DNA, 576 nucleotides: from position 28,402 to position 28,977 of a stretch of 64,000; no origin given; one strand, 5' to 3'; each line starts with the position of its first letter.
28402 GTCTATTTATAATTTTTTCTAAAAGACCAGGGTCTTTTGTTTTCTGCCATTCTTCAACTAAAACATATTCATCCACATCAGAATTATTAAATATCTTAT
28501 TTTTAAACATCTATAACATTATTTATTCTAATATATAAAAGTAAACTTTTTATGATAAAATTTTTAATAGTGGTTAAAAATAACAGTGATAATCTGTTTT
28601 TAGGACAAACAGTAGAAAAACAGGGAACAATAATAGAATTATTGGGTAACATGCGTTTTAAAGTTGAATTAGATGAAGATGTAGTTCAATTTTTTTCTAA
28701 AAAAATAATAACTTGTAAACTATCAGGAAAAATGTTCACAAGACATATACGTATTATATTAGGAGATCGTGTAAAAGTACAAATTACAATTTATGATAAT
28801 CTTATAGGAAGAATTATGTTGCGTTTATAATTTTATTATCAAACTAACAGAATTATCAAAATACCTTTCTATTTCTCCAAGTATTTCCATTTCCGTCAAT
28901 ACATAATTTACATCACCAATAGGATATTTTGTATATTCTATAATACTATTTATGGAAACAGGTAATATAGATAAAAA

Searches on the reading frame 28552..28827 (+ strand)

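Call 26: search_protein_families(library=pfam, proteins=[window:28552-28827:+], max_evalue=0.001)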
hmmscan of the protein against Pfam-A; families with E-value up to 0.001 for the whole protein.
window:28552-28827:+ (92 aa): 1 family
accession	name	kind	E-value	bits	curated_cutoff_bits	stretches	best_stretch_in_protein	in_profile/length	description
PF01176.25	eIF-1a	-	1.8e-13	50.4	30.2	1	22-91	2-64/64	Translation initiation factor 1A / IF-1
